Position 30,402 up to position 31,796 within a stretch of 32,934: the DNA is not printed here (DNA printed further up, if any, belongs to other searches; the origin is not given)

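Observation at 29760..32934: Low-GC island with an FRG-domain gene tightly followed by an AIPR-like gene: candidate uncharacterised anti-phage module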

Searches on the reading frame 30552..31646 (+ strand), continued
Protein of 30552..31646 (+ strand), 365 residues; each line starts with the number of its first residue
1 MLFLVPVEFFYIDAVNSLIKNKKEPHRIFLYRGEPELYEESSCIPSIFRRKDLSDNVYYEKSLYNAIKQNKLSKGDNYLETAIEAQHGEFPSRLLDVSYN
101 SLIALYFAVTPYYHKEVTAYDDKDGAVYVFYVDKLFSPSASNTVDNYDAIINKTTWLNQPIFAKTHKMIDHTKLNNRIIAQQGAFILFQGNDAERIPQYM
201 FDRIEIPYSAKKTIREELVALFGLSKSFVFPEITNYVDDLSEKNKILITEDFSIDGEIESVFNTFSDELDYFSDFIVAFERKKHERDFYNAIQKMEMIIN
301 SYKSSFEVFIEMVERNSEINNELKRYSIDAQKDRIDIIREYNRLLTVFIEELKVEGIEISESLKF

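Call 31: predict_structure(alignment_id=A1)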
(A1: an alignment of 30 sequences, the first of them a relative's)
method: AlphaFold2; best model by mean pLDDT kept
length: 365 residues; sequences in the alignment: 30
mean_pLDDT: 76.5   pTM: 0.79
mean pLDDT of the five models: 76.5, 73.3, 71.2, 68.3, 65.6
residues with pLDDT >= 90: 101; 70-90: 139; 50-70: 85; < 50: 40
segments of 3 or more residues with pLDDT < 50: 1-5, 47-54, 88-96, 173-182, 228-235
pLDDT, mean of each block of 10 residues (from residue 1): 48 88 87 82 52 50 61 65 56 49 86 81 91 83 82 81 83 44 59 70 92 88 58 54 82 87 94 92 92 95 93 78 63 85 97 95 95
secondary structure, 60 per line:
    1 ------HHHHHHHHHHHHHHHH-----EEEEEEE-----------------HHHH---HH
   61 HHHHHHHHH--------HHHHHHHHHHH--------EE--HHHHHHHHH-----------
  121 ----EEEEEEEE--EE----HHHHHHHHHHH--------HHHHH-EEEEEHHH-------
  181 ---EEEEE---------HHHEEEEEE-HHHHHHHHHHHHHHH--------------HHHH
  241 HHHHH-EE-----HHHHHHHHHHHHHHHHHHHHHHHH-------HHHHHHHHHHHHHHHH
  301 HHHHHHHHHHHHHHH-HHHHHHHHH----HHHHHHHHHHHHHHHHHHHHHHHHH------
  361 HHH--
elements in order: H7-22 E28-34 H52-55 H59-69 H78-88 H101-109 E125-132 H141-151 H160-164 E166-170 E184-188 E201-206 H208-222 H237-245 H254-277 H285-315 H317-325 H330-354

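Call 37: fold_search(model_id=the predicted structure, library=pdb)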
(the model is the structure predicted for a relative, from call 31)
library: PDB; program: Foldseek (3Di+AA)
matches with E <= 10: 236; with E <= 0.001: 0
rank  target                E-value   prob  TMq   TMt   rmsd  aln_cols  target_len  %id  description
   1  3msv_B                2.9e-01  0.14  0.11  0.12  18.8       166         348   13  The hypoxic regulator of sterol synthesis Nro1 is a nuclear import adaptor (released 2011-04-20)
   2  8hhe_B                8.2e-01  0.30  0.18  0.11  14.3       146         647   13  Crystal structure of Cry5B from Bacillus thuringiensis at 4.5 A resolution (released 2022-12-07)
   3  8vyy_A                9.2e-01  0.12  0.13  0.17  10.8       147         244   12  The crystal structure of MarE in complex with its native substrate, beta-methyl-L-tryptophan (released 2025-04-02)
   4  3ck6_E                9.7e-01  0.08  0.14  0.19  16.6       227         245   14  Crystal structure of ZntB cytoplasmic domain from Vibrio parahaemolyticus RIMD 2210633 (released 2008-03-25)
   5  7zf1_A                1.0e+00  0.13  0.14  0.06  11.8       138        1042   11  Structure of ubiquitinated FANCI in complex with FANCD2 and double-stranded DNA (released 2022-11-16)
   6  5h78_A                1.1e+00  0.06  0.10  0.15  18.5       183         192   12  Crystal structure of the PKA-DHR14 fusion protein (released 2017-06-28)
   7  2qyw                  1.3e+00  0.11  0.11  0.27   9.7        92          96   16  Crystal structure of mouse vti1b Habc domain (released 2007-11-27)
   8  5udl_A                1.3e+00  0.11  0.10  0.09  15.5       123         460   10  IFIT1 N216A monomeric mutant (L457E/L464E) with m7Gppp-AAAA (anti conformation of cap) (released 2017-03-01)
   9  6z01_B                1.3e+00  0.02  0.11  0.09  20.7       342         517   11  DNA Topoisomerase (released 2021-11-17)
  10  9gm7_C                1.5e+00  0.09  0.13  0.11  11.9       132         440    9  MukBEF in a nucleotide-bound state with open neck gate (monomer) (released 2025-03-26)
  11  9n73_LP               1.5e+00  0.08  0.10  0.09  18.5       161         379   13  SSU processome maturation and disassembly, State G (released 2025-10-29)
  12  8e12_C                1.6e+00  0.28  0.17  0.34   8.1       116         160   14  Homotrimeric variant of tcTRP9, BGL14 (released 2023-04-12)
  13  6vfk_B                1.7e+00  0.35  0.18  0.22   6.0       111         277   11  De novo designed tetrahedral nanoparticle T33_dn10 displaying 4 copies of BG505-SOSIP trimer on the surface (released 2020-07-22)
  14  5udi_A                1.7e+00  0.08  0.11  0.09  15.3       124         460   12  IFIT1 monomeric mutant (L457E/L464E) with m7Gppp-AAAA (syn and anti conformations of cap) (released 2017-03-01)
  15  6rlz_B                1.7e+00  0.05  0.11  0.15  17.1       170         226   16  Crystal Structure of 14-3-3zeta in complex with a macrocyclic 8-mer peptide derived from ExoS (released 2020-03-18)
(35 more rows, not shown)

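Call 38: search_solved_structures(query=A1, max_evalue=10, show_alignments=3)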
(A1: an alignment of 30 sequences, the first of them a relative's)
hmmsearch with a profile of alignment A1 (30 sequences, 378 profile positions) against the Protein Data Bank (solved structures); distinct sequences matched with E-value up to 10: 8.
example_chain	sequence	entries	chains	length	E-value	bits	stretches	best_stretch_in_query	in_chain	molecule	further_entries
9ri9_B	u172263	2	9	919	0.1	14.8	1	269-361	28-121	NRC3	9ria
6kos_A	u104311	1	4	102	0.15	14.3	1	240-330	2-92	SUWA (Super WA20)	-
5t1y_A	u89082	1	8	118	0.21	13.8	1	247-344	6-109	MLA10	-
3qfl_A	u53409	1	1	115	0.25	13.6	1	248-344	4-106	MLA10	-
9ugr_A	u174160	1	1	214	0.27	13.4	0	298-368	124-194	Syn-F4-Link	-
9fyc_A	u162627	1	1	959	1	11.6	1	246-364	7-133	CC-NBS-LRR resistance protein MLA13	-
3lg7_A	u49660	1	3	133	5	9.3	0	3-44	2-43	4E10_S0_1EZ3A_002_C (T246)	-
8qae_A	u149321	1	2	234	6.1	9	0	267-357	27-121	sc-apCC-6-SLLA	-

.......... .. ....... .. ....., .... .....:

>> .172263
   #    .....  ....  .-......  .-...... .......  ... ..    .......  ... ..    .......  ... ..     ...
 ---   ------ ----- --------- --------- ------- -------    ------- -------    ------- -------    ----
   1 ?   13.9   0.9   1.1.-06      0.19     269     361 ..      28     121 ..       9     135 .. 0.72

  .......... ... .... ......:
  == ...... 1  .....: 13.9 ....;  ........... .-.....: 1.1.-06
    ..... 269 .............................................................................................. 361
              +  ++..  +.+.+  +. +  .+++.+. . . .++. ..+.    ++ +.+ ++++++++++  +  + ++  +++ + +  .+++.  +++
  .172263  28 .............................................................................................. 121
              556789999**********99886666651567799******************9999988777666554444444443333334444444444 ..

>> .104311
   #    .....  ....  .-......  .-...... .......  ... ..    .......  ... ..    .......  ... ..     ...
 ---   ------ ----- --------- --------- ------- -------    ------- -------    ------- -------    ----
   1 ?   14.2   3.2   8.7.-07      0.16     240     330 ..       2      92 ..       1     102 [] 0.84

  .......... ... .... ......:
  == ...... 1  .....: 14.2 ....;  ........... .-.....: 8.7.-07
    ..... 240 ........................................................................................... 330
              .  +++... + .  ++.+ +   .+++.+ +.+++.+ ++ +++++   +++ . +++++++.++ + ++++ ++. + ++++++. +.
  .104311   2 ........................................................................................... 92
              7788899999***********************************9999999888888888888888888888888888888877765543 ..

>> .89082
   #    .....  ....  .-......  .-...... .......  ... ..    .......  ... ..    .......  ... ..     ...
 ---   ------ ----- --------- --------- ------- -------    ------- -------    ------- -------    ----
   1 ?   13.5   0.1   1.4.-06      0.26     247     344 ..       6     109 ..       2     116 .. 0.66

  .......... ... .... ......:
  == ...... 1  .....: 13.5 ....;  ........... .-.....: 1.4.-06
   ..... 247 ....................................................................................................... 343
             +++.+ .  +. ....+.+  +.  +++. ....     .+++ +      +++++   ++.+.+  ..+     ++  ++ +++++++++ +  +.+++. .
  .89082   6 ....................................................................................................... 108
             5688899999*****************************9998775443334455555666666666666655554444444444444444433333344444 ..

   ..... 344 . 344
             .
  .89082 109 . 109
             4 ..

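Call 47: find_related_loci(query=A3, collection=metagenome_contigs, flank=5000)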
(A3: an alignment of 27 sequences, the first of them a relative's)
Query A3 (579 aa) in metagenome_contigs; peptide patterns used: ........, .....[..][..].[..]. (x = any residue, [..] = any of these).
291 stretches matched a pattern; 112 encode a relative of the query (tblastn E <= 1e-3); the best 80 are kept; 80 distinct loci.
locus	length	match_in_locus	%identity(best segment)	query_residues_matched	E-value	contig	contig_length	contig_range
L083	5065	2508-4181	39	4-556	3e-105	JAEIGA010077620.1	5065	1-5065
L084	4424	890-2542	37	4-550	8e-101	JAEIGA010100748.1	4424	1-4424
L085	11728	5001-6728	33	4-552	6e-81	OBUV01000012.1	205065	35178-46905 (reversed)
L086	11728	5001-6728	33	4-552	6e-81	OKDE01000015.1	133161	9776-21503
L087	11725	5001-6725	33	4-551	1e-80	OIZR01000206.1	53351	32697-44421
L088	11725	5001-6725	33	4-551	1e-80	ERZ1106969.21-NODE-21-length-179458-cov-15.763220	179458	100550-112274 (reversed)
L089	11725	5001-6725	33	4-551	1e-80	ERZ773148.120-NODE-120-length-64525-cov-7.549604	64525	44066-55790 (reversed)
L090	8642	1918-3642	33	4-551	2e-80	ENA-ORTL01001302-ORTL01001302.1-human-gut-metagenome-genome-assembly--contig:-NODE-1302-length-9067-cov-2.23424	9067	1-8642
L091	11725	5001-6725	33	4-551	4e-80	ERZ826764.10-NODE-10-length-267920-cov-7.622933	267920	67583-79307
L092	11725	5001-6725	33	4-551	3e-80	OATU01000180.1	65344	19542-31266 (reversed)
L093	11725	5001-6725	33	4-551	4e-80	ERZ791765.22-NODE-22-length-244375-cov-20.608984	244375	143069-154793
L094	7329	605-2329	34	4-551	3e-80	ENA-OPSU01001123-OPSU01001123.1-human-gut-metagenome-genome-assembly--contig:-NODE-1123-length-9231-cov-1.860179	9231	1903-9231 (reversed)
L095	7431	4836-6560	34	4-551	2e-80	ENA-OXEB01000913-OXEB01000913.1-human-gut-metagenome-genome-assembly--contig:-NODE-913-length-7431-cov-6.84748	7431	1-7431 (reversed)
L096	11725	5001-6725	33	4-551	9e-80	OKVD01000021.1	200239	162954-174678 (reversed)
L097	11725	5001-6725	33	4-551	3e-81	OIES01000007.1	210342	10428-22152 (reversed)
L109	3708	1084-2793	31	4-549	1e-62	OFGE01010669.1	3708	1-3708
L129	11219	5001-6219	35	95-549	4e-29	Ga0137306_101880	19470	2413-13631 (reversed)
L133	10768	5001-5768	31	195-487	3e-15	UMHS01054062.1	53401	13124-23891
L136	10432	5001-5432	30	178-341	2e-11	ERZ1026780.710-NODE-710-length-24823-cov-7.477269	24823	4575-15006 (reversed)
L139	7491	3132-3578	31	177-341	1e-10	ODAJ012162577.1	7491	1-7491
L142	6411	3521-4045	30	203-389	3e-10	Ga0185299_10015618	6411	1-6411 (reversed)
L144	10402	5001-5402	31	192-340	4e-10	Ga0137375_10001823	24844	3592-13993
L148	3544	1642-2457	23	168-404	1e-9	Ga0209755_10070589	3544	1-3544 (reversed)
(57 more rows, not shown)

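Call 48: find_related_loci(query=A3, collection=viral_contigs, flank=8000)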
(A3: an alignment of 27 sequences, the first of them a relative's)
Query A3 (579 aa) in viral_contigs; peptide patterns used: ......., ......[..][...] (x = any residue, [..] = any of these).
91 stretches matched a pattern; 10 encode a relative of the query (tblastn E <= 1e-3); 10 distinct loci.
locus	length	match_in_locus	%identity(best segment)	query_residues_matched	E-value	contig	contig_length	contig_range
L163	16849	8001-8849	25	192-490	5e-13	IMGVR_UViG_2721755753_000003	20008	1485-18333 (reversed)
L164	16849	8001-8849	25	192-490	5e-13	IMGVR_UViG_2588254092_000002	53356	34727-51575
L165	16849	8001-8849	25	192-490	6e-13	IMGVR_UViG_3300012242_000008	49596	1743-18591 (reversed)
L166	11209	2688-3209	32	154-342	7e-13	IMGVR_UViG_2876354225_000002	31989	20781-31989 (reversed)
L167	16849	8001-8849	25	192-490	5e-13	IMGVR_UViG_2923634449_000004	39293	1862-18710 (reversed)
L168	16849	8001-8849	25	192-490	5e-13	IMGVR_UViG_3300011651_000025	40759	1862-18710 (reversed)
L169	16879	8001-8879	21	168-429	1e-11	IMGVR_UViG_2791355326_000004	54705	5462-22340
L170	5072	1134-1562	36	200-342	2e-11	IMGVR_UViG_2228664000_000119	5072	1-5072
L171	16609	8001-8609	31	196-414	2e-9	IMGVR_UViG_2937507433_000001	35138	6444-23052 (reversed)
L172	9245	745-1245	29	201-380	2e-8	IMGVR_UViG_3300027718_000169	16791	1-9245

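Call 49: predict_structure(alignment_id=A3)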
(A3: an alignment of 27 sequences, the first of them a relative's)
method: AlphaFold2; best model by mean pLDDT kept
length: 579 residues; sequences in the alignment: 27
mean_pLDDT: 80.4   pTM: 0.55
mean pLDDT of the five models: 80.4, 80.2, 79.6, 77.8, 77.8
residues with pLDDT >= 90: 151; 70-90: 306; 50-70: 90; < 50: 32
segments of 3 or more residues with pLDDT < 50: 164-177, 210-216, 332-335, 370-373
pLDDT, mean of each block of 10 residues (from residue 1): 81 76 81 90 90 80 84 87 85 91 88 84 88 89 69 75 46 44 85 91 71 55 87 80 72 73 80 87 83 82 89 60 64 56 81 79 68 69 95 90 81 90 86 94 91 89 86 94 93 90 72 94 74 77 91 71 88 73
secondary structure, 60 per line:
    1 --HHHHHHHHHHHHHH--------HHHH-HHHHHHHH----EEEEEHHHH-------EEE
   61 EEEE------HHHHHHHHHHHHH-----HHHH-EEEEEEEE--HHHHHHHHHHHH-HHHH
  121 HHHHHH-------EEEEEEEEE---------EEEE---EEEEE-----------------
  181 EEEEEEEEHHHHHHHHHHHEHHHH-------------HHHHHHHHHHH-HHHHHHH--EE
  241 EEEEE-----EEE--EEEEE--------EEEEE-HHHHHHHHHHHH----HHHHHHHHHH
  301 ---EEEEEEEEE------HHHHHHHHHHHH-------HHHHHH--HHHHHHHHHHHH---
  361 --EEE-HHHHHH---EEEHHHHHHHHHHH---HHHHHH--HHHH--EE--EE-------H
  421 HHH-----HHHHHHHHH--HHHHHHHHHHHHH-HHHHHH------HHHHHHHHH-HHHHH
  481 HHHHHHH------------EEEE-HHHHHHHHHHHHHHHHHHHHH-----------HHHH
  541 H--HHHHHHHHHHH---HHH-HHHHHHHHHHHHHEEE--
elements in order: H3-16 H25-28 H30-37 E42-46 H47-50 E58-64 H71-83 H89-92 E94-101 H104-115 H117-126 E134-142 E152-155 E159-163 E181-188 H189-199 H201-204 H218-228 H230-236 E239-245 E251-253 E256-260 E269-273 H275-286 H291-300 E304-312 H319-330 H338-343 H346-357 E363-365 H367-372 E376-378 H379-389 H393-398 H401-404 H420-423 H429-437 H440-452 H454-459 H466-474 H476-487 E500-503 H505-525 H537-541 H544-554 H562-574 E575-577

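Call 52: fold_search(model_id=the predicted structure, library=pdb)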
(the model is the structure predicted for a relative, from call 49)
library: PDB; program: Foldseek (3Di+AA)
matches with E <= 10: 241; with E <= 0.001: 0
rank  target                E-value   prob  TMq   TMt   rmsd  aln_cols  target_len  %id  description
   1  6vm6_B                2.5e-01  0.33  0.12  0.15   8.9       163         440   10  Structure of Acinetobacter baumannii Cap4 SAVED/CARF-domain containing receptor with the cyclic trinucleotide 2'3'3'-c (released 2020-06-17)
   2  1hf2_C                3.5e-01  0.75  0.10  0.22   5.5        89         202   21  Crystal structure of the bacterial cell-division inhibitor MinC from T. maritima (released 2001-05-30)
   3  6wam_A                4.2e-01  0.23  0.12  0.14  10.4       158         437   10  Structure of Acinetobacter baumannii Cap4 SAVED/CARF-domain containing receptor (released 2020-06-17)
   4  8b8h_B                4.4e-01  0.10  0.10  0.13  16.8       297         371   10  Structure of DCS-resistant variant D322N of alanine racemase from M. tuberculosis in complex with DCS (released 2023-04-05)
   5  8b8h_A                4.9e-01  0.09  0.09  0.13  16.9       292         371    9  Structure of DCS-resistant variant D322N of alanine racemase from M. tuberculosis in complex with DCS (released 2023-04-05)
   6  4y2w_A                5.9e-01  0.08  0.10  0.13  18.4       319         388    9  Crystal structure of a thermostable alanine racemase from Thermoanaerobacter tengcongensis MB4 (released 2015-09-23)
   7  9cfc_C                5.9e-01  0.04  0.09  0.09  21.5       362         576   11  Cryo-EM structure of human kidney V-ATPase state 2 (released 2025-08-06)
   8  4lut_A                5.9e-01  0.04  0.07  0.10  18.1       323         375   10  alanine racemase [Clostridium difficile 630] complex with cycloserine (released 2014-06-04)
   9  1hf2_A                6.5e-01  0.47  0.10  0.24  10.9       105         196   21  Crystal structure of the bacterial cell-division inhibitor MinC from T. maritima (released 2001-05-30)
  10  1xfc_A                6.8e-01  0.10  0.10  0.14  16.8       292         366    8  The 1.9 A crystal structure of alanine racemase from Mycobacterium tuberculosis contains a conserved entryway into the (released 2005-08-16)
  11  6wan_D                7.1e-01  0.18  0.12  0.14  10.3       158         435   11  Structure of Acinetobacter baumannii Cap4 SAVED/CARF-domain containing receptor with the cyclic trinucleotide 3'3'3'-c (released 2020-06-17)
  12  6vm6_A                7.5e-01  0.18  0.12  0.14  10.4       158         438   10  Structure of Acinetobacter baumannii Cap4 SAVED/CARF-domain containing receptor with the cyclic trinucleotide 2'3'3'-c (released 2020-06-17)
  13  3e5p_B                7.8e-01  0.06  0.10  0.13  15.8       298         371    9  Crystal structure of alanine racemase from E.faecalis (released 2009-08-18)
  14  6vm6_F                8.2e-01  0.20  0.10  0.12   8.3       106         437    9  Structure of Acinetobacter baumannii Cap4 SAVED/CARF-domain containing receptor with the cyclic trinucleotide 2'3'3'-c (released 2020-06-17)
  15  8y7g_B                8.2e-01  0.03  0.10  0.10  22.8       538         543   11  Crystal structure of the Marinitoga sp. Csx1-Crn2 H495A mutant in complex with cyclic-tetraadenylate (cA4) (released 2024-07-17)
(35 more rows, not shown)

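Call 53: search_protein_families(library=pfam, alignment_id=A3, max_evalue=1)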
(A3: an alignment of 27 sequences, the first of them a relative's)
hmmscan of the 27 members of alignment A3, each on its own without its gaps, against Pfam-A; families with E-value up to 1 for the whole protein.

A. member 1, P0122 (579 aa): 1 family
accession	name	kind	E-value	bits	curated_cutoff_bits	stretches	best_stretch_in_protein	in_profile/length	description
PF10592.14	AIPR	-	1.4e-17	64.8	25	1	204-489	1-268/308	AIPR protein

B. families by the number of members that match (of 27 scanned): 13 families
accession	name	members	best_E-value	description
PF10592.14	AIPR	27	7.7e-28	AIPR protein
PF17385.8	LBP_M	4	0.046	Lacto-N-biose phosphorylase central domain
PF03705.20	CheR_N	2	0.093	CheR methyltransferase, all-alpha domain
PF11900.14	DUF3420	2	0.23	Domain of unknown function (DUF3420)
PF07765.17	KIP1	1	0.0067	KIP1-like protein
PF04688.18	Holin_SPP1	1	0.011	SPP1 phage holin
PF05341.16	PIF6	1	0.074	Per os infectivity factor 6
PF19579.4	FtsL_2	1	0.09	Bacteriodetes cell division protein (FtsL-like)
PF17476.7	Binary_toxB_3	1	0.095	Clostridial binary toxin B/anthrax toxin PA domain 3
PF24713.1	TOR1L1_C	1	0.16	TORTIFOLIA1 C-terminal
PF24526.1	ABCA12_C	1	0.25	ABCA12-like, C-terminal domain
PF07529.18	HSA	1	0.3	HSA domain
PF15411.12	PH_10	1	0.9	Pleckstrin homology domain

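Call 54: search_solved_structures(query=A3, max_evalue=10, show_alignments=3)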
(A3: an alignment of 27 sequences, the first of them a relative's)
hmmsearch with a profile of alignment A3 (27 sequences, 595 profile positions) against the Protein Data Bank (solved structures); distinct sequences matched with E-value up to 10: 0.
